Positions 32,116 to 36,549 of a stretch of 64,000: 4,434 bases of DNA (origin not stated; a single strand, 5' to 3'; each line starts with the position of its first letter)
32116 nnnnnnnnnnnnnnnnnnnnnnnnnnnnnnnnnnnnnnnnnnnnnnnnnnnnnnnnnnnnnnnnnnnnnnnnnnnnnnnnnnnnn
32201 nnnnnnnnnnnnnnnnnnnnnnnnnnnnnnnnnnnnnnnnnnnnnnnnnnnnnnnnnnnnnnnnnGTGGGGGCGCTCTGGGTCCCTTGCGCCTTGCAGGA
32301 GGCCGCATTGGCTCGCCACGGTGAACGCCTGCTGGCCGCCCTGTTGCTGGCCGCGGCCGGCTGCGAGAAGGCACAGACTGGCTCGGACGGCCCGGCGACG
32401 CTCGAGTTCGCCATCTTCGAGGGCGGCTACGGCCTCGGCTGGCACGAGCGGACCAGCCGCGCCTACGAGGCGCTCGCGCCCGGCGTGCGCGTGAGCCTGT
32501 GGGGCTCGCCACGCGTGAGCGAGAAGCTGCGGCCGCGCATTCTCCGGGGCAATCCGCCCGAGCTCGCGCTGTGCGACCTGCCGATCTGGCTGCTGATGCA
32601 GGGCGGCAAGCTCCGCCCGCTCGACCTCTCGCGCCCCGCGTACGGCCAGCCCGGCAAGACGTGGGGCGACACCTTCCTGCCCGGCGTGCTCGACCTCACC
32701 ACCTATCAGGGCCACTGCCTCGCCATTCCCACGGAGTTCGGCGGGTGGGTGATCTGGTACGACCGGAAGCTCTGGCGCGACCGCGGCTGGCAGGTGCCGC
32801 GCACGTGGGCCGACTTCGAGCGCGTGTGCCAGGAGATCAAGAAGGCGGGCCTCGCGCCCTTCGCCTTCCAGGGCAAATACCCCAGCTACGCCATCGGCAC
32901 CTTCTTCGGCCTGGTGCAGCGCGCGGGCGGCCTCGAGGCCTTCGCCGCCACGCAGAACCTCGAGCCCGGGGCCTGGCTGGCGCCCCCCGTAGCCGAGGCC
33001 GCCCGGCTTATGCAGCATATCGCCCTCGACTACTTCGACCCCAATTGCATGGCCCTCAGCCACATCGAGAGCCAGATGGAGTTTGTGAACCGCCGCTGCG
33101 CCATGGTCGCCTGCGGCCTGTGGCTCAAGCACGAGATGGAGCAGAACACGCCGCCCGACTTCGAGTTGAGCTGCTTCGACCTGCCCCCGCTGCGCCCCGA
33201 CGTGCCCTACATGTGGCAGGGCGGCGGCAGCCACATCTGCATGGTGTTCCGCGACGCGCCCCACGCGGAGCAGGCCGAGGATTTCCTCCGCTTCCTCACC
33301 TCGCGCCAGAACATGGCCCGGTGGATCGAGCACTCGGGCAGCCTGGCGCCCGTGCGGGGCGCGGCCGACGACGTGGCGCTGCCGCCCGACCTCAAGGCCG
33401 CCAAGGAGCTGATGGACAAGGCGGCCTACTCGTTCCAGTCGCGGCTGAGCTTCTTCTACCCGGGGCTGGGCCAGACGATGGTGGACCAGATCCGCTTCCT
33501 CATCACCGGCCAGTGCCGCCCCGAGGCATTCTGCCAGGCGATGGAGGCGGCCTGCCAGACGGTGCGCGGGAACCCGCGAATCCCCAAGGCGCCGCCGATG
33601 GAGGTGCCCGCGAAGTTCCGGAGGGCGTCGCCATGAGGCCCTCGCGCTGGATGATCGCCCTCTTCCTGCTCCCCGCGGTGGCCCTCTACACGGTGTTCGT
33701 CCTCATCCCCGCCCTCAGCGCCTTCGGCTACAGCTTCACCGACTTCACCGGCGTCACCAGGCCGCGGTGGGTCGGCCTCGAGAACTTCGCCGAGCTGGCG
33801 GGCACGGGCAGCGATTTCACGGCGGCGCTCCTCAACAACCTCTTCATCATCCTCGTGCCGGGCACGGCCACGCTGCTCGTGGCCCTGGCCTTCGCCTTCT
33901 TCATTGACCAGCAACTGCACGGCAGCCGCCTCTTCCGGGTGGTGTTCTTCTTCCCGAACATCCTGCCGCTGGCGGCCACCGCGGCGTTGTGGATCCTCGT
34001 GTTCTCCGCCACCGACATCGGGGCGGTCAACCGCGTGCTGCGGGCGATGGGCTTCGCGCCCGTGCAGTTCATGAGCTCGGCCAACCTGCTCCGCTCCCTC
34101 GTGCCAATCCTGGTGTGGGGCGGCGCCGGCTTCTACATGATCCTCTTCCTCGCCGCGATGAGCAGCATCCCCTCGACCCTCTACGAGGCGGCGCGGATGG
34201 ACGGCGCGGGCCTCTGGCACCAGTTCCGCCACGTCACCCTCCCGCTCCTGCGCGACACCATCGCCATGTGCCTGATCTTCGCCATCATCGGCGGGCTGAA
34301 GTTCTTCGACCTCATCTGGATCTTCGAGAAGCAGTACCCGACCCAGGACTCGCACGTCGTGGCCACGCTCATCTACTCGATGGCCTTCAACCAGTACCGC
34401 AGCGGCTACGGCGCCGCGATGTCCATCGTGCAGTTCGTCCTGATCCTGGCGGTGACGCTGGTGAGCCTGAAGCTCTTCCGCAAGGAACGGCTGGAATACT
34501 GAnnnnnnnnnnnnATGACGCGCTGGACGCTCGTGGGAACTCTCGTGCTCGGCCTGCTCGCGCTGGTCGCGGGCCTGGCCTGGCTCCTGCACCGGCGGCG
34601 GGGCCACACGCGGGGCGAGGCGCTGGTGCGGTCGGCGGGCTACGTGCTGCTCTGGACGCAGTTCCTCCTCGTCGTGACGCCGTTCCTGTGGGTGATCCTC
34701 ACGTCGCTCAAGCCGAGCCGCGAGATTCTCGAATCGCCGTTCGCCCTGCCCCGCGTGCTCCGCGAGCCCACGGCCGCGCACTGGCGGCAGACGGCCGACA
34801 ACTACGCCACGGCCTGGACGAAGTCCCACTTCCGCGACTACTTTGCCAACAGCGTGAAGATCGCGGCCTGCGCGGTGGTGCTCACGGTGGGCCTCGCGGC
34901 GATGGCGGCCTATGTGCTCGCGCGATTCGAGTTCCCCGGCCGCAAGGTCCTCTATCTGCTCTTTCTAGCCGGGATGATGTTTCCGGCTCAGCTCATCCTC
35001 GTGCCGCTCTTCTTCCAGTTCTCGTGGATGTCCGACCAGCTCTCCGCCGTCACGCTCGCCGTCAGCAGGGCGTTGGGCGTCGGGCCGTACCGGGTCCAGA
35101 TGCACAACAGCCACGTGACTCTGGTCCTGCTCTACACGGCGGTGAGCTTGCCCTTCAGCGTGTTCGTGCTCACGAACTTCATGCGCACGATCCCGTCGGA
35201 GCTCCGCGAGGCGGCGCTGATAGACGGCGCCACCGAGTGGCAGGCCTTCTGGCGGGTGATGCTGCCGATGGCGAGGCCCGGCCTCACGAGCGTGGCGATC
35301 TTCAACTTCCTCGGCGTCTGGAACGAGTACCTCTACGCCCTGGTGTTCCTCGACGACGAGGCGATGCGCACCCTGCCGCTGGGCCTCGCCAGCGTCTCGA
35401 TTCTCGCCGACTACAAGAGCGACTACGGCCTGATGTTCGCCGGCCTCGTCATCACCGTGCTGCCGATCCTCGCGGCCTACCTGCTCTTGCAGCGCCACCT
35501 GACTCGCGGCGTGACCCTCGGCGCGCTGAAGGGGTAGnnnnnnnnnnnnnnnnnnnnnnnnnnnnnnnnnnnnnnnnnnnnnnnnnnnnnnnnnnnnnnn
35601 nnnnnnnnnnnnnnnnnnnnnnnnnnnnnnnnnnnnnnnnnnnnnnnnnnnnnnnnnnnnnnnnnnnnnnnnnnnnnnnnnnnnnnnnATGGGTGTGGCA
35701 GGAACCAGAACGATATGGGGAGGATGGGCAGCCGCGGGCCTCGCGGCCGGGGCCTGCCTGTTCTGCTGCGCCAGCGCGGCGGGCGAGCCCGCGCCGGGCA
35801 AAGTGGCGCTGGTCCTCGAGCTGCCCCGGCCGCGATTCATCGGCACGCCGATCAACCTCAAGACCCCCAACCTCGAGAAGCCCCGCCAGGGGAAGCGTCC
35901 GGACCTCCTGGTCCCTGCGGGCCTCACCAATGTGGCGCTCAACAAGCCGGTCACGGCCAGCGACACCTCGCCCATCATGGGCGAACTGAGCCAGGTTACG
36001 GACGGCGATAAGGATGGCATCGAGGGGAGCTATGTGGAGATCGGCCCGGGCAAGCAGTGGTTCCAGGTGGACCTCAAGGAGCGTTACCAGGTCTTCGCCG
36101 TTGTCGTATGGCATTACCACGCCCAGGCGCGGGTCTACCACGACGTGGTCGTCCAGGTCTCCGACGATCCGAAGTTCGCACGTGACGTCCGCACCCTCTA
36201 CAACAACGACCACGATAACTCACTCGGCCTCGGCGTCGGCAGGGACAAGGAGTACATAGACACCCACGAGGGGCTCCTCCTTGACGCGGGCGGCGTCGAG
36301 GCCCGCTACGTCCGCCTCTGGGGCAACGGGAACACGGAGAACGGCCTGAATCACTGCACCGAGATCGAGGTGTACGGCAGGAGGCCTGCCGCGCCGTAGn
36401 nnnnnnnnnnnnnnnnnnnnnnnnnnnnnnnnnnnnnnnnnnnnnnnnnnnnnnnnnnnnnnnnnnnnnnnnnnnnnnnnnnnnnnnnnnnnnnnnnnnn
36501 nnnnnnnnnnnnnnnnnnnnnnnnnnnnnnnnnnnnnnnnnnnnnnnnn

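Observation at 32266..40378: ThuA / twin-arginine-signal Gfo/Idh/MocA (ThuB-like) cassette coupled to a sugar ABC importer: candidate periplasmic 3-keto-glycoside (oxidative glycan processing) system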

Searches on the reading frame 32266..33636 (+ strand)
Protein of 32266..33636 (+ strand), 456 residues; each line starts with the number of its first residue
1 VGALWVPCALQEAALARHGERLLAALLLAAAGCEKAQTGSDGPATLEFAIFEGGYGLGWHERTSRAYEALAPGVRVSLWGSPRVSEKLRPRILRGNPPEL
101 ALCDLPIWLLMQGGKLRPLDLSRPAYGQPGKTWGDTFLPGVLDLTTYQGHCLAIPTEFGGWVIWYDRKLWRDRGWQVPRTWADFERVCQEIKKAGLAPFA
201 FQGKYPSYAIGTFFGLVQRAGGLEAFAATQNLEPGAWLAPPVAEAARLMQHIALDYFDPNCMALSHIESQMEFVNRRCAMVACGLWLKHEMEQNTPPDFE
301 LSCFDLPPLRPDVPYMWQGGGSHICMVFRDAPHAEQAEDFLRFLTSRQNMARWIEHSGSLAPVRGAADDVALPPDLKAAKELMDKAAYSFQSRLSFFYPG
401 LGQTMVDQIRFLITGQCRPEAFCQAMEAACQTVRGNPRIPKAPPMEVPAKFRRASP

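Call 8: search_protein_families(library=pfam, proteins=[window:32266-33636:+], max_evalue=0.01)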
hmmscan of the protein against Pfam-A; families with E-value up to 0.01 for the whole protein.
window:32266-33636:+ (456 aa): 3 families
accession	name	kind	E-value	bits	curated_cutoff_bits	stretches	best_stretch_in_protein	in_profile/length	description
PF01547.30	SBP_bac_1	-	2.1e-17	64.5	26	1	66-350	16-306/307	Bacterial extracellular solute-binding protein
PF13416.11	SBP_bac_8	-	4.1e-15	56.8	27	1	67-382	6-277/279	Bacterial extracellular solute-binding protein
PF13343.11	SBP_bac_6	-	0.00013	22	24.6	0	154-184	58-86/245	Bacterial extracellular solute-binding protein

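Call 9: search_protein_families(library=ncbifam, proteins=[window:32266-33636:+], max_evalue=0.01)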
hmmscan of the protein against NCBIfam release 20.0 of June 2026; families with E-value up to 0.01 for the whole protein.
window:32266-33636:+ (456 aa): 3 families
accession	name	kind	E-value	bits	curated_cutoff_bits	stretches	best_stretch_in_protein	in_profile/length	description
TIGR03851.1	chitin_NgcE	equivalog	1.2e-73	248.6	399.65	1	39-441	35-449/450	N-acetylglucosamine/diacetylchitobiose ABC transporter substrate-binding protein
TIGR03850.1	bind_CPR_0540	equivalog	2.3e-34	118.8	299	1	24-386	13-384/437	carbohydrate ABC transporter substrate-binding protein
NF008211.0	PRK10974.1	equivalog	2.5e-05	23.1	411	0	146-197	133-187/439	sn-glycerol-3-phosphate ABC transporter substrate-binding protein UgpB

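Call 83: search_solved_structures(query=window:32308-33636:+, max_evalue=0.00001)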
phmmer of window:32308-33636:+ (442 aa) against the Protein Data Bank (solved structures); distinct sequences matched with E-value up to 0.00001: 35.
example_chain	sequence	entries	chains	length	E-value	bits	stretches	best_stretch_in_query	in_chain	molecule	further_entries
9h0n_A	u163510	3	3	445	1.2e-25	93.3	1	10-363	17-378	Extracellular solute-binding protein, family 1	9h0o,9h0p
7ehp_A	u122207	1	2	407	6.4e-12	48.1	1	49-360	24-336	chitin oligosaccahride binding protein NagB1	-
7eho_A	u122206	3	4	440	3.3e-11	45.7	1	132-414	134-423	Chitin oligosaccharide binding protein NagB2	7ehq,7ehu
6pql_A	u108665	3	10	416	6e-11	44.9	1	26-352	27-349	ABC transporter sugar-binding protein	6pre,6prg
5xpj_A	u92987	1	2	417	6.7e-11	44.7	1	71-279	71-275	Binding protein component of ABC sugar transporter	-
2hfb_A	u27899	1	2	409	7e-11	44.6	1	26-352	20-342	Sugar ABC transporter, sugar-binding protein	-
5dvf_A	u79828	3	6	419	7.1e-11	44.6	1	71-279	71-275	Binding protein component of ABC sugar transporter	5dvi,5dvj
8xba_A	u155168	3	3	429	8.8e-11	44.3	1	148-389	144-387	XylA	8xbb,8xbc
2heu_A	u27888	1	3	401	1.8e-10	43.3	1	47-352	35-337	Sugar ABC transporter, sugar-binding protein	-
2hq0_A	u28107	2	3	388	1.8e-10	43.3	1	47-352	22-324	Sugar ABC transporter, sugar-binding protein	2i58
3oo7_A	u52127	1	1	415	6.8e-09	38.1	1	120-231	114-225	ABC transporter binding protein AcbH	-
3oo8_A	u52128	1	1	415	6.9e-09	38.1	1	120-231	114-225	ABC transporter binding protein AcbH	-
3oo6_A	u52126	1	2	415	6.9e-09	38.1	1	120-231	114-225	ABC transporter binding protein AcbH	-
3oo9_A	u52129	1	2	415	7.1e-09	38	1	120-231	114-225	ABC transporter binding protein AcbH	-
3ooa_A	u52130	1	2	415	7.3e-09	38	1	120-231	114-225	ABC transporter binding protein AcbH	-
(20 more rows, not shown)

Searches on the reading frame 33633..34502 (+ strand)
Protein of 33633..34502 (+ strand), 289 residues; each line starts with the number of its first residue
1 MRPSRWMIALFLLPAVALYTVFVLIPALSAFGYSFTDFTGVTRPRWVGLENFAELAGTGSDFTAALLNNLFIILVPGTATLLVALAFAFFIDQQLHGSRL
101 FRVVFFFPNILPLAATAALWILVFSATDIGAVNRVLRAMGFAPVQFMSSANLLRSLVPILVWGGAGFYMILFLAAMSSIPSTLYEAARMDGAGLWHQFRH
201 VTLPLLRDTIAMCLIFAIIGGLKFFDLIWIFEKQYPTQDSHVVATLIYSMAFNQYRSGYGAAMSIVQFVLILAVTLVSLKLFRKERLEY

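Call 8: search_protein_families(library=pfam, proteins=[window:33633-34502:+], max_evalue=0.01)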
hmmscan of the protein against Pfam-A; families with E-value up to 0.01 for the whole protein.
window:33633-34502:+ (289 aa): 1 family
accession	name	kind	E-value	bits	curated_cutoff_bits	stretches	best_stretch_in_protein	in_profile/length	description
PF00528.27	BPD_transp_1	-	1.3e-12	48.3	26.4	1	98-277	17-174/184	Binding-protein-dependent transport system inner membrane component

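Call 9: search_protein_families(library=ncbifam, proteins=[window:33633-34502:+], max_evalue=0.01)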
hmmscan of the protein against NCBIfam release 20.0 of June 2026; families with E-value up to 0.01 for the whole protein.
window:33633-34502:+ (289 aa): 10 families
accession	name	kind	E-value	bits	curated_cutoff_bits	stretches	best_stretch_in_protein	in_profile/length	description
NF007852.0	PRK10561.1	equivalog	5.5e-24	85.5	335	1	4-282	10-288/295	sn-glycerol-3-phosphate ABC transporter permease UgpA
NF040931.1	ABC_arch_GlcT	equivalog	9e-18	64.9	360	1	13-274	3-261/278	glucose ABC transporter permease GlcT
NF008232.0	PRK10999.1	equivalog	1.6e-15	56.9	392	1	74-283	295-516/520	maltose ABC transporter permease MalF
TIGR03262.1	PhnU2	equivalog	5.2e-10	38.6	593.25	1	11-271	6-246/546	putative 2-aminoethylphosphonate ABC transporter permease subunit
NF007044.0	PRK09497.1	equivalog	1.1e-08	34.9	348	1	16-276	16-268/285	spermidine/putrescine ABC transporter permease PotB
TIGR02141.1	modB_ABC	equivalog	8.3e-07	28.8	182.6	1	84-280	18-202/208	molybdate ABC transporter permease subunit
NF040932.1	ABC_arch_GlcU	equivalog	2.3e-06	27.5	340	1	143-264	120-246/272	glucose ABC transporter permease GlcU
NF008231.0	PRK10998.1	equivalog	3.1e-05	23.7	261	1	161-277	166-280/296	maltose ABC transporter permease MalG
TIGR01581.1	Mo_ABC_porter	hypoth_equivalog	0.00021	20.9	210.3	1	74-235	31-185/225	ABC transporter permease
NF008210.0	PRK10973.1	equivalog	0.0023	17.6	297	0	141-238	130-230/281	sn-glycerol-3-phosphate ABC transporter permease UgpE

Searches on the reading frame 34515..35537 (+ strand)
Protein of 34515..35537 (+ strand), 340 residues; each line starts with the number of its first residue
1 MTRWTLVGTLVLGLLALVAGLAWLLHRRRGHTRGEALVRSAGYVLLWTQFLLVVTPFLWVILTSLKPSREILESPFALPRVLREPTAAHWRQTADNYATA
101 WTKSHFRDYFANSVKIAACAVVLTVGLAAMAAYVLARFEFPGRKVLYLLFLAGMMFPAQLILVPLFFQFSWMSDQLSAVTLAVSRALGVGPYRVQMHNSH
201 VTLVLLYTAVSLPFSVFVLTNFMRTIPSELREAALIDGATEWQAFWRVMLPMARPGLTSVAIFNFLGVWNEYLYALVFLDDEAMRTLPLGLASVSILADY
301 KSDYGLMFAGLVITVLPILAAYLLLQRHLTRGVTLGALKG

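Call 8: search_protein_families(library=pfam, proteins=[window:34515-35537:+], max_evalue=0.01)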
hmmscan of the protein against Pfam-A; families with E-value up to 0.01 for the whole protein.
window:34515-35537:+ (340 aa): 1 family
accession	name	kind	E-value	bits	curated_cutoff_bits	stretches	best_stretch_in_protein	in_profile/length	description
PF00528.27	BPD_transp_1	-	4.7e-21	75.8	26.4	1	128-333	5-182/184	Binding-protein-dependent transport system inner membrane component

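Call 9: search_protein_families(library=ncbifam, proteins=[window:34515-35537:+], max_evalue=0.01)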
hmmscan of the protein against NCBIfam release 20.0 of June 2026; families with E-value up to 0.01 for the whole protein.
window:34515-35537:+ (340 aa): 29 families (the best 25 are shown)
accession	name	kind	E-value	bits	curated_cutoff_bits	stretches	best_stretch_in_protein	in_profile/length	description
NF008231.0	PRK10998.1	equivalog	1.9e-31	109.7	261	1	41-340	15-296/296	maltose ABC transporter permease MalG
NF040932.1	ABC_arch_GlcU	equivalog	2.7e-27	96.1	340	1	51-335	14-267/272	glucose ABC transporter permease GlcU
NF008210.0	PRK10973.1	equivalog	7.7e-22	78.3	297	1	45-333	15-276/281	sn-glycerol-3-phosphate ABC transporter permease UgpE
TIGR01581.1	Mo_ABC_porter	hypoth_equivalog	1.4e-16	60.7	210.3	1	101-317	14-217/225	ABC transporter permease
NF011624.0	PRK15050.1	equivalog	1.7e-14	53.6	247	1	77-330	42-287/297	2-aminoethylphosphonate ABC transporter permease subunit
TIGR02141.1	modB_ABC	equivalog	8.8e-14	51.6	182.6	1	113-323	3-204/208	molybdate ABC transporter permease subunit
TIGR00969.1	3a0106s02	subfamily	7.3e-13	48.6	240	1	98-272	51-215/272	sulfate ABC transporter permease subunit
TIGR03226.1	PhnU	equivalog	1.2e-12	48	283.45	1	92-331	75-306/311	2-aminoethylphosphonate ABC transporter permease subunit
TIGR03262.1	PhnU2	equivalog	1e-11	44.2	593.25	2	94-268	40-201/546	putative 2-aminoethylphosphonate ABC transporter permease subunit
TIGR02139.1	permease_CysT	equivalog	2.3e-11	43.8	246.1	1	93-309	35-241/265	sulfate ABC transporter permease subunit CysT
NF007047.0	PRK09500.1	equivalog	8.2e-11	42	326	2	195-268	123-196/257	spermidine/putrescine ABC transporter permease PotC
TIGR02140.1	permease_CysW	equivalog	1.1e-10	41.5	329.1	1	95-268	34-197/261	sulfate ABC transporter permease subunit CysW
NF008232.0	PRK10999.1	equivalog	6e-10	38.5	392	1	103-272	280-447/520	maltose ABC transporter permease MalF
NF006939.0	PRK09421.1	equivalog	1.2e-09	37.9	262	1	112-325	14-221/230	molybdate ABC transporter permease subunit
NF007044.0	PRK09497.1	equivalog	1.4e-09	37.8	348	1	51-266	10-216/285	spermidine/putrescine ABC transporter permease PotB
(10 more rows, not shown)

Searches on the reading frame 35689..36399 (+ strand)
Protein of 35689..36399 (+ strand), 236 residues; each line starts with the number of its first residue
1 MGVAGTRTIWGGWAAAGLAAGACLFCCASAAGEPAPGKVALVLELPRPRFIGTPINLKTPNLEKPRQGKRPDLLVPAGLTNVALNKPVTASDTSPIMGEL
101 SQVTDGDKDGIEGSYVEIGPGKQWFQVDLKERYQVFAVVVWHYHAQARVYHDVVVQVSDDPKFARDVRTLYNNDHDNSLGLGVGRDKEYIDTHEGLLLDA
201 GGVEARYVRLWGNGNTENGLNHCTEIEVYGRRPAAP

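Call 8: search_protein_families(library=pfam, proteins=[window:35689-36399:+], max_evalue=0.01)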
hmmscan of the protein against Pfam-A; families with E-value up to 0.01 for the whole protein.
window:35689-36399:+ (236 aa): 2 families
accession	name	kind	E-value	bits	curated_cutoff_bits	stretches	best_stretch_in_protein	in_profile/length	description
PF22633.2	F5_F8_type_C_2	-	2.5e-09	38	27.8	1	103-175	2-73/91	NedA-like, galactose-binding domain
PF00754.31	F5_F8_type_C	-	9e-08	32.7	28.2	1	88-226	2-127/127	F5/8 type C domain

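Call 9: search_protein_families(library=ncbifam, proteins=[window:35689-36399:+], max_evalue=0.01)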
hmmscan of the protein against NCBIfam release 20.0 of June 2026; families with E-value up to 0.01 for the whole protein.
window:35689-36399:+ (236 aa): 0 families

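Call 84: search_solved_structures(query=window:35689-36399:+, max_evalue=0.01)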
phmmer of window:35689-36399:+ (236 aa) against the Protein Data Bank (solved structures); distinct sequences matched with E-value up to 0.01: 0.
